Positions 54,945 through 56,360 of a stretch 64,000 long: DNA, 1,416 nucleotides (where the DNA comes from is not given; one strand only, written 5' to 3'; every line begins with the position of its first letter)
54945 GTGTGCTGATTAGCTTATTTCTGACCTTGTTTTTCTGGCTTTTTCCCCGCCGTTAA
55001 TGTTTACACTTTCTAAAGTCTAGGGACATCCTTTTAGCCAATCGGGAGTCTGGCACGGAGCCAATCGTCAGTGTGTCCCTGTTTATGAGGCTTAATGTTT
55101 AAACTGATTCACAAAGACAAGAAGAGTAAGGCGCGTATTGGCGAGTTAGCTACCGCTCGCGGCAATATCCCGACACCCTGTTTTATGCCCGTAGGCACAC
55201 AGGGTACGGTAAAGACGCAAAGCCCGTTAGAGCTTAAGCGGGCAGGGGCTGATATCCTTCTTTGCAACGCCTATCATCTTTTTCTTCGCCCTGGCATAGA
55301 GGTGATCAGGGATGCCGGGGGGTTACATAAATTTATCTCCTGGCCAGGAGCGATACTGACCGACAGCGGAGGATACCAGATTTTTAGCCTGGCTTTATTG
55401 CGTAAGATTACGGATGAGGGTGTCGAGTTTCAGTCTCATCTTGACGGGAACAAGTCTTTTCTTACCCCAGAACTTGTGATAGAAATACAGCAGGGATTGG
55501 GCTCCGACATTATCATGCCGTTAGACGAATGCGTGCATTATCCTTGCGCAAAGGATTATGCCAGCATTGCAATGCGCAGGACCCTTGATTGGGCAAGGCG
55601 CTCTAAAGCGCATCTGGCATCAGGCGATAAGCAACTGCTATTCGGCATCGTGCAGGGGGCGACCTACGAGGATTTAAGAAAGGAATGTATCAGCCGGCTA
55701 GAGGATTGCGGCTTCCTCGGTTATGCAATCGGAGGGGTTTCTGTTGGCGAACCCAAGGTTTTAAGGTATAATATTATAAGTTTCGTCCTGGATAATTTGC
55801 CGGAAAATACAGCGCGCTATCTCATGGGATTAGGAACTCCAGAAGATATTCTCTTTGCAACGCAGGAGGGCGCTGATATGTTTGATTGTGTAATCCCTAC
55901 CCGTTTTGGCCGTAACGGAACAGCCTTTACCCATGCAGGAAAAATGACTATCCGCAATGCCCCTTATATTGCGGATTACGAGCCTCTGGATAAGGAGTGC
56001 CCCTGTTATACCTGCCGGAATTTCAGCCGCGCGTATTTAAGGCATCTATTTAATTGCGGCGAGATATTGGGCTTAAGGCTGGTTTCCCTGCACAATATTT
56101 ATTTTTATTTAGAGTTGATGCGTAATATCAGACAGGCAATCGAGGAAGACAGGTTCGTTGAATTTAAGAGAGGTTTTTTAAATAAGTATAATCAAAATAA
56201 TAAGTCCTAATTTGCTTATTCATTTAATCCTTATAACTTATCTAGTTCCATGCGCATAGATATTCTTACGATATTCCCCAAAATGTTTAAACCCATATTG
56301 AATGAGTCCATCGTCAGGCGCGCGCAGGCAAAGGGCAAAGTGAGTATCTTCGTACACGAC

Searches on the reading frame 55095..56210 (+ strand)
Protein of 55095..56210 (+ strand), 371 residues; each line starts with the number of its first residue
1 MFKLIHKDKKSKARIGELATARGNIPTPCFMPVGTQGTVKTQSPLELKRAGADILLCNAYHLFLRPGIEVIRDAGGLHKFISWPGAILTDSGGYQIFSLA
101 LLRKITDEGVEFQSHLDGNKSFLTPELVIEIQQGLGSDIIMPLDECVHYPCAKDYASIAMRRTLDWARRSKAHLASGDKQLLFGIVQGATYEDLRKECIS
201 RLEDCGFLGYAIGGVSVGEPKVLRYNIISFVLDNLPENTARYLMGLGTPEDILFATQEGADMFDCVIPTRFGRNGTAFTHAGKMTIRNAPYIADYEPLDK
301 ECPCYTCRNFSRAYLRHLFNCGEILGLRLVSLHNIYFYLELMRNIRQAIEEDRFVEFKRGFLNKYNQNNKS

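Call 15: search_protein_families(library=pfam, proteins=[window:55095-56210:+])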
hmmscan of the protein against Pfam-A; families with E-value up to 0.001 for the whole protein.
window:55095-56210:+ (371 aa): 1 family
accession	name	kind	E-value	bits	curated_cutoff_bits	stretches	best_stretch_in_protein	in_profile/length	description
PF01702.25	TGT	-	7.7e-154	512.5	26.3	1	12-366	2-356/357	Queuine tRNA-ribosyltransferase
